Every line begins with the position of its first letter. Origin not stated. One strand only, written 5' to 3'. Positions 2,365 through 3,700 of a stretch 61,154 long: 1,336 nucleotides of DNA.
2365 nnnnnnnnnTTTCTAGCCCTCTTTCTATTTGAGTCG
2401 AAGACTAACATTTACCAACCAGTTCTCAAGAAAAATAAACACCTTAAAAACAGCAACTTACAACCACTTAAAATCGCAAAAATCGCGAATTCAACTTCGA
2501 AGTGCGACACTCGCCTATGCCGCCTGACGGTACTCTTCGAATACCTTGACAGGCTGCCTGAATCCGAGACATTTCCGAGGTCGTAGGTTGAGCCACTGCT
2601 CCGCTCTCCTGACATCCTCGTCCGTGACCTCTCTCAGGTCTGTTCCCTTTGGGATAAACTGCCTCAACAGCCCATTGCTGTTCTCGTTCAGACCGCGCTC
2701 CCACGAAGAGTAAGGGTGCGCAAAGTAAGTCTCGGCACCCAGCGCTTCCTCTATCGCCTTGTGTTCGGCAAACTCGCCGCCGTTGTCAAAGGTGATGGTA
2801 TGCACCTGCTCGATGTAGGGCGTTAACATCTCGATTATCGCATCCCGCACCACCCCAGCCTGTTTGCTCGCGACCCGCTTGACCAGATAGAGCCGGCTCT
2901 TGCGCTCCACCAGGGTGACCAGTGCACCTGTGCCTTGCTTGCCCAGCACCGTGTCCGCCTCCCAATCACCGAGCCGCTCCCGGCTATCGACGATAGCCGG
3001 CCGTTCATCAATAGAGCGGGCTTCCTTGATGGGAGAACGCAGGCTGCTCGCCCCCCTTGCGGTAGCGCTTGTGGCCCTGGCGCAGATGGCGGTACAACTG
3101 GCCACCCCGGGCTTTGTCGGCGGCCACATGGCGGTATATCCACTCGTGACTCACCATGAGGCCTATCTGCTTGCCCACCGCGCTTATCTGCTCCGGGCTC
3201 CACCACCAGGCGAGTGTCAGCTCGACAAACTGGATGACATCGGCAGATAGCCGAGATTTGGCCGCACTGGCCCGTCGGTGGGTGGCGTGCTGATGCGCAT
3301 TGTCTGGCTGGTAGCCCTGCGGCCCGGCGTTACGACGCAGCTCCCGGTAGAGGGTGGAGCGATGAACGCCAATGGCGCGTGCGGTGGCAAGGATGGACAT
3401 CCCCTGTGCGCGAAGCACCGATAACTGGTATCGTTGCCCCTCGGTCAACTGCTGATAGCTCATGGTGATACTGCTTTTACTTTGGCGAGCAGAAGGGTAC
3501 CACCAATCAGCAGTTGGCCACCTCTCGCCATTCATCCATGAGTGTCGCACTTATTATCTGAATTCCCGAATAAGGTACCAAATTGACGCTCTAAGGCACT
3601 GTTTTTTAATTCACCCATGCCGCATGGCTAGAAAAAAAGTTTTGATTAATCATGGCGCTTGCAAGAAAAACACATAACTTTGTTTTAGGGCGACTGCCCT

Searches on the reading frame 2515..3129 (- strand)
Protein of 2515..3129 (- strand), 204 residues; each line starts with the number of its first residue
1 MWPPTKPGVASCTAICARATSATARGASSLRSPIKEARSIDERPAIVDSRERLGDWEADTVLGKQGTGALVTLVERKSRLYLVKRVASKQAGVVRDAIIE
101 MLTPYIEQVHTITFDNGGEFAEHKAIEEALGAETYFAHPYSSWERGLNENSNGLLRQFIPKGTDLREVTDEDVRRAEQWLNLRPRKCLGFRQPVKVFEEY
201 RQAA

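Call 66: search_protein_families(library=ncbifam, proteins=[window:2515-3129:-], max_evalue=0.00001)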
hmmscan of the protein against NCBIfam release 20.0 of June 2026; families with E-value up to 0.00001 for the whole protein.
window:2515-3129:- (204 aa): 2 families
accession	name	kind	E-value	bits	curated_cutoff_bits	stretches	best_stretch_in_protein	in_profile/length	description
NF033563.0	transpos_IS30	equivalog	7.7e-69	232.4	80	1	24-186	104-267/267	IS30 family transposase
NF033577.2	transpos_IS481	equivalog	9.1e-09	35.2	224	1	56-196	132-283/284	IS481 family transposase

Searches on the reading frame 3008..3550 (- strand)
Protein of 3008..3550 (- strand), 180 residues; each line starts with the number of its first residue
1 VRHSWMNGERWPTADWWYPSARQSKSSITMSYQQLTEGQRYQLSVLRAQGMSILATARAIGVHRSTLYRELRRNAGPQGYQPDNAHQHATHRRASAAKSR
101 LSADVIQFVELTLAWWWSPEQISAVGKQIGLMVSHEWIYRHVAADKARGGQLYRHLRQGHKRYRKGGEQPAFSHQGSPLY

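Call 66: search_protein_families(library=ncbifam, proteins=[window:3008-3550:-], max_evalue=0.00001)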
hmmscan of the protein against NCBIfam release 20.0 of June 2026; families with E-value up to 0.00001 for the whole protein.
window:3008-3550:- (180 aa): 1 family
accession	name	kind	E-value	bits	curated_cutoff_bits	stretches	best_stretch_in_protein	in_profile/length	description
NF033563.0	transpos_IS30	equivalog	3.6e-25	89.2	80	1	65-169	1-108/267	IS30 family transposase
